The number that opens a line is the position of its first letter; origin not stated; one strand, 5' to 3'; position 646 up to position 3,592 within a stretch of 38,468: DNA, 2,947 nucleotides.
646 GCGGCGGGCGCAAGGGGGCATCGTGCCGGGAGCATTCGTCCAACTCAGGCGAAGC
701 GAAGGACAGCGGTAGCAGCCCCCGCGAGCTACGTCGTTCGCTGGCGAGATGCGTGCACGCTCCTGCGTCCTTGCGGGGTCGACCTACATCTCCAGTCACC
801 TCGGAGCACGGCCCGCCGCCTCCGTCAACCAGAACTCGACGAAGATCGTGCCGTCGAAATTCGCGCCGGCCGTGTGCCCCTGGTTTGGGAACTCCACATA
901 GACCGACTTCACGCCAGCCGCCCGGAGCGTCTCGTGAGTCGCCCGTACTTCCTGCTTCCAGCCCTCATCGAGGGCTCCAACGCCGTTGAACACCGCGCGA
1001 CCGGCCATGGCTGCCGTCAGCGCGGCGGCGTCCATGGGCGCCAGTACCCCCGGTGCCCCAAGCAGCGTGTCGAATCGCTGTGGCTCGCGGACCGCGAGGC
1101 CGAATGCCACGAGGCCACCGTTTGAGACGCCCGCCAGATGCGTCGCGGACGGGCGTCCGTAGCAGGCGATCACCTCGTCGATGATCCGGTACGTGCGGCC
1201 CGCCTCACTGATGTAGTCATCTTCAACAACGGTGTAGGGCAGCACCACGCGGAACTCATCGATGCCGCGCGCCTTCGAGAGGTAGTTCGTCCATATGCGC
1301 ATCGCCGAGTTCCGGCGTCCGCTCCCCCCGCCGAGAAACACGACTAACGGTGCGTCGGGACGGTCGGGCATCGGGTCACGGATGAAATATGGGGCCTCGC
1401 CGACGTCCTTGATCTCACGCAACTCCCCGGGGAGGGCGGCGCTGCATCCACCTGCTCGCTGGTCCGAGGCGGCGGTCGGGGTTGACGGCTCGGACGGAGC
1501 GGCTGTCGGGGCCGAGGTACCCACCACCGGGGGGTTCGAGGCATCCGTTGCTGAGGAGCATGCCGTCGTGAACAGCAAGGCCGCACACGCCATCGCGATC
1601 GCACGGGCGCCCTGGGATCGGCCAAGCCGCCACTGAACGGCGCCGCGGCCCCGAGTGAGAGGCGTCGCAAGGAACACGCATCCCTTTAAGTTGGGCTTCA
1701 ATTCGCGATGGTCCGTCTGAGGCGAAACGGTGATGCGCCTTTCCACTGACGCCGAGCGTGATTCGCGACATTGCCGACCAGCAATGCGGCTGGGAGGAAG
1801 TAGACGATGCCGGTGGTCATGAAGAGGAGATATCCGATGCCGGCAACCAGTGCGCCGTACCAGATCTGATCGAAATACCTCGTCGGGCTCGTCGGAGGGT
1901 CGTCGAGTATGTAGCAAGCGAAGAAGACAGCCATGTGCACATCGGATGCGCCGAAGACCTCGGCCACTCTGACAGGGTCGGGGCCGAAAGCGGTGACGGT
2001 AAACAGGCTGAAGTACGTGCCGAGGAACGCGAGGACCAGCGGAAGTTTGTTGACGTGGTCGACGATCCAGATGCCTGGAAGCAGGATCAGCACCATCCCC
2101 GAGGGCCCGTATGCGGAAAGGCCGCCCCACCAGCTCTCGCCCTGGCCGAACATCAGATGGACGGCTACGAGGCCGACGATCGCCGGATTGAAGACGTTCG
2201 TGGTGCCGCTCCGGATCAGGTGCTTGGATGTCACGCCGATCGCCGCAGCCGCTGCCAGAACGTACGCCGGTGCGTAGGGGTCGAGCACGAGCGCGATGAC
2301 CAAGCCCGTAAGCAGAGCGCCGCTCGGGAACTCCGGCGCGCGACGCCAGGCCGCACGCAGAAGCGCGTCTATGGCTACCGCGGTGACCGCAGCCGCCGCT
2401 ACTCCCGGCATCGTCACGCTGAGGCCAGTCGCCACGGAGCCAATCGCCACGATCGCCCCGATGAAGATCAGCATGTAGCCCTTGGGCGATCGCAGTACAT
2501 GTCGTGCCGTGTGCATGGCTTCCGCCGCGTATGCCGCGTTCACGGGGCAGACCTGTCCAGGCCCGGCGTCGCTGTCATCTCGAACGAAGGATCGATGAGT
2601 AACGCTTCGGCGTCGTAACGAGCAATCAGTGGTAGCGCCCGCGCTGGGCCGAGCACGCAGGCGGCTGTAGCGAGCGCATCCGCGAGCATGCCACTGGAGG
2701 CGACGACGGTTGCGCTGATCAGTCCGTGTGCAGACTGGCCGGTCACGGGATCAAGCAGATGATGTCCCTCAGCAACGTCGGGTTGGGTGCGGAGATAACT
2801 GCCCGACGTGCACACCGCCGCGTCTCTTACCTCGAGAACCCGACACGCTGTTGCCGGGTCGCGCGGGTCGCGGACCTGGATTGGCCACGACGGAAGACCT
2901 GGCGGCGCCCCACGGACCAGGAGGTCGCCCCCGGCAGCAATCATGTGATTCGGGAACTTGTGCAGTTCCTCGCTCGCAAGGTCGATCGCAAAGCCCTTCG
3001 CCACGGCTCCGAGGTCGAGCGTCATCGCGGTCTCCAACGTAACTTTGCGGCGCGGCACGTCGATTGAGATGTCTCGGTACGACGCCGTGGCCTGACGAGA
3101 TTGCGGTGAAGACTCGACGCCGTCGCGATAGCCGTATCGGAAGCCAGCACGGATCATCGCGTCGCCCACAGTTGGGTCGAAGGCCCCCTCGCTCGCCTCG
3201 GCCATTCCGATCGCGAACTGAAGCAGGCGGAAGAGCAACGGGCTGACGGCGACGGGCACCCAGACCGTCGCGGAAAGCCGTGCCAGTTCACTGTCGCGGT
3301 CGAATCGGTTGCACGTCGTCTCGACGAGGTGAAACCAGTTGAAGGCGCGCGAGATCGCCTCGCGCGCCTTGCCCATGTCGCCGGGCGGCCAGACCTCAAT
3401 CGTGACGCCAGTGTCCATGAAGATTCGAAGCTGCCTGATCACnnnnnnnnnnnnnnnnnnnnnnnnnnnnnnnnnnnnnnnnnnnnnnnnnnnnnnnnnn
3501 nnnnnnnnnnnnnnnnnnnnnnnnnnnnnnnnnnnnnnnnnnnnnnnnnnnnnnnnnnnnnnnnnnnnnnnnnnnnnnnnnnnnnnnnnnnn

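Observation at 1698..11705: Co-directional extracytoplasmic redox cluster that I cannot match to a described system: His-rich propeller, two tethered cytochromes c, Cys-less cupredoxin and an FMN_bind/ApbE/RnfD-like module, with a dedicated GAF-kinase/NarL pair and a divergent CcdA fusion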

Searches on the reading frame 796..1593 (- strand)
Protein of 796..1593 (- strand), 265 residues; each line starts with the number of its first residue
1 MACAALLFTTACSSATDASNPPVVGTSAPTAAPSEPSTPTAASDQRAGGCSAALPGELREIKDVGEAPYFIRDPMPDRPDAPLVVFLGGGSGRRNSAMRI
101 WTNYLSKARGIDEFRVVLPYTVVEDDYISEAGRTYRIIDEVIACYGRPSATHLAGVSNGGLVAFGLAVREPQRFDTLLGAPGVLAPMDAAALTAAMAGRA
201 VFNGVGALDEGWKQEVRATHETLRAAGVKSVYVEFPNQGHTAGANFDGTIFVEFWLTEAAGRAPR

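Call 70: search_protein_families(library=pfam, proteins=[window:796-1593:-], max_evalue=0.001)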
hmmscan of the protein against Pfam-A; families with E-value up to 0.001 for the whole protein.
window:796-1593:- (265 aa): 0 families

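Call 98: search_protein_families(library=pfam, proteins=[window:796-1593:-], max_evalue=5)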
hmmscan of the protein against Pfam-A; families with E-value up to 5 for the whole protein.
window:796-1593:- (265 aa): 4 families
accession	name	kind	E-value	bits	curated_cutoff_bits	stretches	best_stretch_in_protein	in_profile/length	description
PF00756.26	Esterase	-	0.0034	17.6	22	1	149-231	115-184/251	Putative esterase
PF07859.19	Abhydrolase_3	-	0.045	13.9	25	0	213-241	179-207/210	alpha/beta hydrolase fold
PF00326.27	Peptidase_S9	-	0.11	12.4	22.6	1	151-184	66-99/213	Prolyl oligopeptidase family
PF00561.26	Abhydrolase_1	-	0.14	12.2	25.8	1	133-224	54-135/245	alpha/beta hydrolase fold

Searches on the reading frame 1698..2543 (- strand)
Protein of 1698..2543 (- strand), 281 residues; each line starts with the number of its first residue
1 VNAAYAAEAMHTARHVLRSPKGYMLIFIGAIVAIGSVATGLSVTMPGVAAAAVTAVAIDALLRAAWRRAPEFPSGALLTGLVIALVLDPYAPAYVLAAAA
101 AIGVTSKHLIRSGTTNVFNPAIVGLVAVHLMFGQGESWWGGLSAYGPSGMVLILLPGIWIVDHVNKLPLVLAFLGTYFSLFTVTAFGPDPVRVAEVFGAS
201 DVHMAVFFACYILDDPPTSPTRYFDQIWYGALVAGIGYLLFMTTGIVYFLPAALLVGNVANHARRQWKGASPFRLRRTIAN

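Call 3: search_protein_families(library=pfam, proteins=[window:1698-2543:-], max_evalue=0.1)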
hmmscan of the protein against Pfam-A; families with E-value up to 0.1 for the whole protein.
window:1698-2543:- (281 aa): 1 family
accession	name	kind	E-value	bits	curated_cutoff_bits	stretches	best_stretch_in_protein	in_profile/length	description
PF03116.20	NQR2_RnfD_RnfE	-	4e-12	46.6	27.7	2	25-135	22-133/296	NQR2, RnfD, RnfE family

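Call 4: search_protein_families(library=ncbifam, proteins=[window:1698-2543:-], max_evalue=0.1)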
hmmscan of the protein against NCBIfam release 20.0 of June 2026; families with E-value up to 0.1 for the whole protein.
window:1698-2543:- (281 aa): 6 families
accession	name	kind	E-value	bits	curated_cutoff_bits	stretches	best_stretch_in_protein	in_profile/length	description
TIGR01946.1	rnfD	subfamily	4.6e-06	26.2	207.05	1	47-132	39-128/327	RnfABCDGE type electron transport complex subunit D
NF002181.0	PRK01024.1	equivalog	8e-06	24.8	792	1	21-132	98-208/503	Na(+)-transporting NADH-quinone reductase subunit B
NF003756.0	PRK05349.1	equivalog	1.1e-05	24.6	414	1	33-128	110-204/406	NADH:ubiquinone reductase (Na(+)-transporting) subunit B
TIGR01937.1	nqrB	equivalog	1.2e-05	24.3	349.9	1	23-126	100-202/413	NADH:ubiquinone reductase (Na(+)-transporting) subunit B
NF002011.0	PRK00816.1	equivalog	1.3e-05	24.5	415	1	51-133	50-136/352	electron transport complex subunit RsxD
NF041838.1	rnfD_Methano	equivalog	0.00014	21.3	400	1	45-132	44-133/285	Rnf electron transport complex subunit RnfD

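Call 52: find_homologous_proteins(query=window:1698-2543:-)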
Query window:1698-2543:- (281 aa): 1436 proteins with E <= 0.001 among 8000 candidates; the best 120 are listed.
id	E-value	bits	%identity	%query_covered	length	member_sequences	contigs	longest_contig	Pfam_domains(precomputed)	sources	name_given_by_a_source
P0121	2.5e-178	610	100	100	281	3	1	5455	PF03116.21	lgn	-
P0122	3.8e-155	533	87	100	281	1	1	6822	PF03116.21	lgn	-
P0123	4.5e-150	517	84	100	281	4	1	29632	PF03116.21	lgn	-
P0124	1.8e-102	361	64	91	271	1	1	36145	PF03116.21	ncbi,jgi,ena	ncbi:MAG: RnfABCDGE type electron transport complex subunit D [Dehalococcoidia bacterium]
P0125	8.5e-95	336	65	91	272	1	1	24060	PF03116.21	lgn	-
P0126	2.8e-69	252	51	88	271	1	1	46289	PF03116.21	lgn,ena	-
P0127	4.3e-68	248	50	89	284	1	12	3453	PF03116.21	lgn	-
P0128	5.0e-68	248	51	90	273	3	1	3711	PF03116.21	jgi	jgi:Na+-translocating ferredoxin:NAD+ oxidoreductase RnfD subunit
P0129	6.0e-68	247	51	91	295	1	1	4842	PF03116.21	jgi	jgi:Na+-translocating ferredoxin:NAD+ oxidoreductase RnfD subunit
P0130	1.2e-67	246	48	90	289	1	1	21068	PF03116.21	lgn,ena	-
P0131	1.4e-67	246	47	89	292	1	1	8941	PF03116.21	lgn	-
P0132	2.3e-67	246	47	92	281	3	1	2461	PF03116.21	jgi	jgi:Na+-translocating ferredoxin:NAD+ oxidoreductase RnfD subunit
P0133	2.9e-67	245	50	90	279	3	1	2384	PF03116.21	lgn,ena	-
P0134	3.4e-67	245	48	90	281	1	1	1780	PF03116.21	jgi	-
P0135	4.1e-67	245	47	92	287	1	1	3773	PF03116.21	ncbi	-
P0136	4.7e-67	245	50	88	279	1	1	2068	PF03116.21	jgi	jgi:Na+-translocating ferredoxin:NAD+ oxidoreductase RnfD subunit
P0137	1.2e-66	243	49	91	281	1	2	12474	PF03116.21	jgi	jgi:Na+-translocating ferredoxin:NAD+ oxidoreductase RnfD subunit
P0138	1.3e-66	243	47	92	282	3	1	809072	PF03116.21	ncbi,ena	-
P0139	1.5e-66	243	48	91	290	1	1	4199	PF03116.21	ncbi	-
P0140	3.4e-66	242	46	95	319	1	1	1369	PF03116.21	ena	-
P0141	6.0e-66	241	45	97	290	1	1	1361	PF03116.21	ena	-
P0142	6.3e-66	241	49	90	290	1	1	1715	PF03116.21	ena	-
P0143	7.2e-66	241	51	69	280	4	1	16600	PF03116.21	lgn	-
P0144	7.4e-66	241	47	92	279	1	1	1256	PF03116.21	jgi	jgi:Na+-translocating ferredoxin:NAD+ oxidoreductase RnfD subunit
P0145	7.7e-66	241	51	74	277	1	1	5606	PF03116.21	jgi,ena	jgi:Na+-translocating ferredoxin:NAD+ oxidoreductase RnfD subunit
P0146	7.8e-66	241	48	90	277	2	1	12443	PF03116.21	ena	-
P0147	8.8e-66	240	48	88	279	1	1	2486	PF03116.21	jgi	jgi:Na+-translocating ferredoxin:NAD+ oxidoreductase RnfD subunit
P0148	9.6e-66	240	54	70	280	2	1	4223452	PF03116.21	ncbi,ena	-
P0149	1.5e-65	240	48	98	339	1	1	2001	PF03116.21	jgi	jgi:Na+-translocating ferredoxin:NAD+ oxidoreductase RnfD subunit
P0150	1.5e-65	240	47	90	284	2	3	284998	PF03116.21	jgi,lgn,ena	-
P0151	1.8e-65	239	46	94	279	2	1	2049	PF03116.21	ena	-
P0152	2.6e-65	239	48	94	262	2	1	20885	PF03116.21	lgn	-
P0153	3.2e-65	239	47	92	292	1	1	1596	PF03116.21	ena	-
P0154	4.0e-65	238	49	90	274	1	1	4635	PF03116.21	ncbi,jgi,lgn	jgi:Na+-translocating ferredoxin:NAD+ oxidoreductase RnfD subunit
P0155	4.2e-65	238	49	90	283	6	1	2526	PF03116.21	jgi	jgi:Na+-translocating ferredoxin:NAD+ oxidoreductase RnfD subunit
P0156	4.4e-65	238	47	91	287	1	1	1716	PF03116.21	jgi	jgi:Na+-translocating ferredoxin:NAD+ oxidoreductase RnfD subunit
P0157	5.2e-65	238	47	88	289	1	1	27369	PF03116.21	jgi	jgi:Na+-translocating ferredoxin:NAD+ oxidoreductase RnfD subunit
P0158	5.5e-65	238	47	92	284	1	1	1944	PF03116.21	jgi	jgi:Na+-translocating ferredoxin:NAD+ oxidoreductase RnfD subunit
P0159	5.8e-65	238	52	71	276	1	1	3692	PF03116.21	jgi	jgi:Na+-translocating ferredoxin:NAD+ oxidoreductase RnfD subunit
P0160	6.5e-65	238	48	90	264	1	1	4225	PF03116.21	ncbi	ncbi:MAG: RnfABCDGE type electron transport complex subunit D [bacterium]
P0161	6.6e-65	237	49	89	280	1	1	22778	PF03116.21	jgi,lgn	jgi:Na+-translocating ferredoxin:NAD+ oxidoreductase RnfD subunit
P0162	6.6e-65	237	48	93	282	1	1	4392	PF03116.21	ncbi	-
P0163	6.8e-65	237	48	86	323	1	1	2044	PF03116.21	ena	-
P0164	7.8e-65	237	47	90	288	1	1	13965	PF03116.21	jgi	jgi:Na+-translocating ferredoxin:NAD+ oxidoreductase RnfD subunit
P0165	8.4e-65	237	49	90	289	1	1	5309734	PF03116.21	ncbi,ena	-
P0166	8.6e-65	237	48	91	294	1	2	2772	PF03116.21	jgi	jgi:Na+-translocating ferredoxin:NAD+ oxidoreductase RnfD subunit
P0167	8.7e-65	237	50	90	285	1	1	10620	PF03116.21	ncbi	ncbi:MAG: RnfABCDGE type electron transport complex subunit D [Acidobacteriota bacterium]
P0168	8.9e-65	237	47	88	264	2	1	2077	PF03116.21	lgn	-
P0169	9.5e-65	237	47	89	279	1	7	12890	PF03116.21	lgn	-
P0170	1.1e-64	237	53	80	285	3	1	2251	PF03116.21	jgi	jgi:Na+-translocating ferredoxin:NAD+ oxidoreductase RnfD subunit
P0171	1.5e-64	236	46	92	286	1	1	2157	PF03116.21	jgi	jgi:Na+-translocating ferredoxin:NAD+ oxidoreductase RnfD subunit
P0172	1.5e-64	236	45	92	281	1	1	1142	PF03116.21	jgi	jgi:Na+-translocating ferredoxin:NAD+ oxidoreductase RnfD subunit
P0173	1.6e-64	236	49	87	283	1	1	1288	PF03116.21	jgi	jgi:Na+-translocating ferredoxin:NAD+ oxidoreductase RnfD subunit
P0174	2.2e-64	236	48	90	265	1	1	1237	PF03116.21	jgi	jgi:Na+-translocating ferredoxin:NAD+ oxidoreductase RnfD subunit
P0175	2.5e-64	236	45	91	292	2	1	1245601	PF03116.21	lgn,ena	-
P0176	2.5e-64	236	46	96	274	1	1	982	PF03116.21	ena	-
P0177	2.5e-64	236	47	94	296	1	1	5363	PF03116.21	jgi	jgi:Na+-translocating ferredoxin:NAD+ oxidoreductase RnfD subunit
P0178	2.7e-64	235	48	90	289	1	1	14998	PF03116.21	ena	-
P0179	2.7e-64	235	46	92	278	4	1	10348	PF03116.21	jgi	jgi:Na+-translocating ferredoxin:NAD+ oxidoreductase RnfD subunit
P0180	2.8e-64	235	48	88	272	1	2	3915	PF03116.21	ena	-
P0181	2.9e-64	235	49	87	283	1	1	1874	PF03116.21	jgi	jgi:Na+-translocating ferredoxin:NAD+ oxidoreductase RnfD subunit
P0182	2.9e-64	235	48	93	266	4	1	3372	PF03116.21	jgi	-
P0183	3.1e-64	235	47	91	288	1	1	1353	PF03116.21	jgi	jgi:Na+-translocating ferredoxin:NAD+ oxidoreductase RnfD subunit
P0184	3.1e-64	235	45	93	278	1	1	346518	PF03116.21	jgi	-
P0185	3.2e-64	235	48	88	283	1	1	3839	PF03116.21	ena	-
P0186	3.6e-64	235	45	93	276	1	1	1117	PF03116.21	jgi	jgi:Na+-translocating ferredoxin:NAD+ oxidoreductase RnfD subunit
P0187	3.7e-64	235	47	89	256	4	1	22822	PF03116.21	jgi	jgi:Na+-translocating ferredoxin:NAD+ oxidoreductase RnfD subunit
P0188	4.2e-64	235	46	88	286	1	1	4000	PF03116.21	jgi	jgi:Na+-translocating ferredoxin:NAD+ oxidoreductase RnfD subunit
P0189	5.8e-64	234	50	88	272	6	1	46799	PF03116.21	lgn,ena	-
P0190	6.0e-64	234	47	91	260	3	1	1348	PF03116.21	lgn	-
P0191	6.4e-64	234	46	90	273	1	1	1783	PF03116.21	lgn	-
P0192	6.4e-64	234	47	90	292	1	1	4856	PF03116.21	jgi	jgi:Na+-translocating ferredoxin:NAD+ oxidoreductase RnfD subunit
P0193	6.6e-64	234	49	86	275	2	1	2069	PF03116.21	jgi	jgi:Na+-translocating ferredoxin:NAD+ oxidoreductase RnfD subunit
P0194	7.0e-64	234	46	92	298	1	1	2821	PF03116.21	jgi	jgi:Na+-translocating ferredoxin:NAD+ oxidoreductase RnfD subunit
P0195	7.2e-64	234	45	91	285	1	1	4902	PF03116.21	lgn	-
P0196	8.1e-64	234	48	94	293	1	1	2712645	PF03116.21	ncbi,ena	-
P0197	9.1e-64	234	45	92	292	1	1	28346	PF03116.21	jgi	jgi:Na+-translocating ferredoxin:NAD+ oxidoreductase RnfD subunit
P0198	9.2e-64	234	45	88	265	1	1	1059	PF03116.21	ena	-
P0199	9.3e-64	234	47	90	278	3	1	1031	PF03116.21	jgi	jgi:Na+-translocating ferredoxin:NAD+ oxidoreductase RnfD subunit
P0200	1.1e-63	233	45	92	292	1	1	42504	PF03116.21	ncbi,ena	-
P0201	1.1e-63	233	45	92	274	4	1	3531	PF03116.21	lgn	-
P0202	1.1e-63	233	47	89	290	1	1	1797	PF03116.21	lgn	-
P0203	1.1e-63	233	45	91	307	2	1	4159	PF03116.21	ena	-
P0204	1.2e-63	233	46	93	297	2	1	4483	PF03116.21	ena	-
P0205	1.2e-63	233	47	89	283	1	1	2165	PF03116.21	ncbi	-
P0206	1.4e-63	233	45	94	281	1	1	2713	PF03116.21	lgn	-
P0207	1.4e-63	233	45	94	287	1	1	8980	PF03116.21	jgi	jgi:Na+-translocating ferredoxin:NAD+ oxidoreductase RnfD subunit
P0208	1.4e-63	233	46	90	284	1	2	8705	PF03116.21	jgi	jgi:enediyne biosynthesis protein E5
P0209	1.4e-63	233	48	90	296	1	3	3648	PF03116.21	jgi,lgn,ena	jgi:Na+-translocating ferredoxin:NAD+ oxidoreductase RnfD subunit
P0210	1.5e-63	233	46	89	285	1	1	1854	PF03116.21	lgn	-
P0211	1.8e-63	233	48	90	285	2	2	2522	PF03116.21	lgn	-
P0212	2.2e-63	232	49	88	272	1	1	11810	PF03116.21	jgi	-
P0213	2.3e-63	232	49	89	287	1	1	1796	PF03116.21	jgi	jgi:Na+-translocating ferredoxin:NAD+ oxidoreductase RnfD subunit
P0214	2.3e-63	232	47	94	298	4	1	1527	PF03116.21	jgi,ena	-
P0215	2.4e-63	232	44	91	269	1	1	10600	PF03116.21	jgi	jgi:Na+-translocating ferredoxin:NAD+ oxidoreductase RnfD subunit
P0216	2.4e-63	232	50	86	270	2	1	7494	PF03116.21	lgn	-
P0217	2.4e-63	232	50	88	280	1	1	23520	PF03116.21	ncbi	-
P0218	2.6e-63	232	50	91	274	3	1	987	PF03116.21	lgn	-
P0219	2.6e-63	232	50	88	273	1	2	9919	PF03116.21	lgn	-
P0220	2.9e-63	232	46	94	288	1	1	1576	PF03116.21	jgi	jgi:Na+-translocating ferredoxin:NAD+ oxidoreductase RnfD subunit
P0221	2.9e-63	232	46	90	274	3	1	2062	PF03116.21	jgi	jgi:Na+-translocating ferredoxin:NAD+ oxidoreductase RnfD subunit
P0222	3.2e-63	232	48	90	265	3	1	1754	PF03116.21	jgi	jgi:Na+-translocating ferredoxin:NAD+ oxidoreductase RnfD subunit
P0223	3.3e-63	232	45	91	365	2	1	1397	PF03116.21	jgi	-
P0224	3.4e-63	232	46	94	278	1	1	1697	PF03116.21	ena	-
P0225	3.5e-63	232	48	90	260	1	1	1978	PF03116.21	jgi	jgi:Na+-translocating ferredoxin:NAD+ oxidoreductase RnfD subunit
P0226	3.6e-63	232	48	90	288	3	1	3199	PF03116.21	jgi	jgi:Na+-translocating ferredoxin:NAD+ oxidoreductase RnfD subunit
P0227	3.8e-63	232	47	90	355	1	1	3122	PF03116.21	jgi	jgi:Na+-translocating ferredoxin:NAD+ oxidoreductase RnfD subunit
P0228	3.8e-63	232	48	91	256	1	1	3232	PF03116.21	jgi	jgi:Na+-translocating ferredoxin:NAD+ oxidoreductase RnfD subunit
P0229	4.0e-63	232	45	91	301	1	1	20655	PF03116.21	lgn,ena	-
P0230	4.1e-63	232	48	89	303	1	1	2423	PF03116.21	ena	-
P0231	4.3e-63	232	46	90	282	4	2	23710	PF03116.21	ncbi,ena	-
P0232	5.0e-63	231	46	91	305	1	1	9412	PF03116.21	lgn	-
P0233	6.1e-63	231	47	90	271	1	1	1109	PF03116.21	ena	-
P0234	6.5e-63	231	48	90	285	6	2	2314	PF03116.21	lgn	-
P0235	6.7e-63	231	46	86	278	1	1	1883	PF03116.21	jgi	jgi:Na+-translocating ferredoxin:NAD+ oxidoreductase RnfD subunit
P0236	7.1e-63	231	44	96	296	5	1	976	PF03116.21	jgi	-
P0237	7.4e-63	231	46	91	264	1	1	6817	PF03116.21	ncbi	ncbi:MAG: RnfABCDGE type electron transport complex subunit D [bacterium]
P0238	7.7e-63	231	44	93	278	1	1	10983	PF03116.21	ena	-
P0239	8.2e-63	231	46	91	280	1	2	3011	PF03116.21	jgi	jgi:Na+-translocating ferredoxin:NAD+ oxidoreductase RnfD subunit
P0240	8.3e-63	231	45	96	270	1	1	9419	PF03116.21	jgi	jgi:Na+-translocating ferredoxin:NAD+ oxidoreductase RnfD subunit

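Call 53: find_encoding_contigs(protein=P0165, flank=6000, max_places=1)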
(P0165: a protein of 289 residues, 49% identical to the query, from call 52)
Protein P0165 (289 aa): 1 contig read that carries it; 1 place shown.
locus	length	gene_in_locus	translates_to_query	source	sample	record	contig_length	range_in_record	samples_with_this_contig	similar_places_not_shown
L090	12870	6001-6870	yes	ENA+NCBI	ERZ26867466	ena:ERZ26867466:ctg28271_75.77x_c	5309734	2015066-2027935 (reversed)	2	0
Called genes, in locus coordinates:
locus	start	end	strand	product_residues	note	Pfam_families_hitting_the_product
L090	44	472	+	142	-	-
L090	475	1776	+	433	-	PF07992:Pyr_redox_2, PF21706:FCSD_central, PF09242:FCSD-flav_bind (weak)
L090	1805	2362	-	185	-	PF05685:Uma2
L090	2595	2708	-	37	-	-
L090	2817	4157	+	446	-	PF04389:Peptidase_M28, PF01546:Peptidase_M20, PF07687:M20_dimer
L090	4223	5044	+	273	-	-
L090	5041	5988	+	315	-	PF02424:ApbE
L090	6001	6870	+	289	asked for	PF03116:NQR2_RnfD_RnfE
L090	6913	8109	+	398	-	PF01266:DAO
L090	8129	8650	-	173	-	-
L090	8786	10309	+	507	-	PF05681:Fumerase, PF05683:Fumerase_C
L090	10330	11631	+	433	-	PF04389:Peptidase_M28, PF01546:Peptidase_M20, PF05343:Peptidase_M42 (weak), PF07687:M20_dimer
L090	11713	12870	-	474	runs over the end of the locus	PF00144:Beta-lactamase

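Call 54: find_encoding_contigs(protein=P0148, flank=6000, max_places=1)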
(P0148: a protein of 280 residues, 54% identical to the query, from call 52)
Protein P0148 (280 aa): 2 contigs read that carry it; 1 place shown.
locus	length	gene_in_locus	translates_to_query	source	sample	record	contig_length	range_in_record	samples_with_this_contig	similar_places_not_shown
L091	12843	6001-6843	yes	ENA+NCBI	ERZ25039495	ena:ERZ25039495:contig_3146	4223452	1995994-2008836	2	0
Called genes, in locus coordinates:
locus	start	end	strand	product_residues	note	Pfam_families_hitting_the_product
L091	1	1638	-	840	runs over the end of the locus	PF07944:Beta-AFase-like_GH127_cat, PF20736:Glyco_hydro127M, PF20620:DUF6805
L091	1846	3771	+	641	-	PF04389:Peptidase_M28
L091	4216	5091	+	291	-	PF04205:FMN_bind (faint)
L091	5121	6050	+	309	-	PF02424:ApbE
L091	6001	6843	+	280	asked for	PF03116:NQR2_RnfD_RnfE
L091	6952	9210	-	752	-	PF01804:Penicil_amidase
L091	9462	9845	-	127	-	-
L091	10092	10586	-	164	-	PF05163:DinB, PF12867:DinB_2 (weak)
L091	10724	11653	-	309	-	PF01619:Pro_dh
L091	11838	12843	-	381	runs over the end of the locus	PF01571:GCV_T, PF08669:GCV_T_C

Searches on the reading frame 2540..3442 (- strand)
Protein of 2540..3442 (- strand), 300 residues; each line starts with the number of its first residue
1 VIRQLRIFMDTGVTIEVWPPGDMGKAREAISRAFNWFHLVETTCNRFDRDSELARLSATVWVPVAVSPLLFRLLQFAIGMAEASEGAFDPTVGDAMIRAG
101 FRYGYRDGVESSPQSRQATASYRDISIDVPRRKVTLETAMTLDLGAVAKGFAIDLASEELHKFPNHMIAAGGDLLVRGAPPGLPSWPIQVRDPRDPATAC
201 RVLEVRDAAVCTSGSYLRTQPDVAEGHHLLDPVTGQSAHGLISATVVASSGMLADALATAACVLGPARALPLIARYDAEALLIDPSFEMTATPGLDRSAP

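Call 3: search_protein_families(library=pfam, proteins=[window:2540-3442:-], max_evalue=0.1)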
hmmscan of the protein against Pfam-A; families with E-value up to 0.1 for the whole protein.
window:2540-3442:- (300 aa): 1 family
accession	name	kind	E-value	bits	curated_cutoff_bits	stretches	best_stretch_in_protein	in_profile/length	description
PF02424.20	ApbE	-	5.7e-58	197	25.6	1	9-281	1-265/266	ApbE family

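Call 4: search_protein_families(library=ncbifam, proteins=[window:2540-3442:-], max_evalue=0.1)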
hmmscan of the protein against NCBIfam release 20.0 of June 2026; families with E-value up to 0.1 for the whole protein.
window:2540-3442:- (300 aa): 1 family
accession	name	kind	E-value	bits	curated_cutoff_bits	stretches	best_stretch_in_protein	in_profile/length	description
NF007774.0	PRK10461.1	equivalog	7.4e-17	61.3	498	1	139-282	178-326/351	FAD:protein FMN transferase ApbE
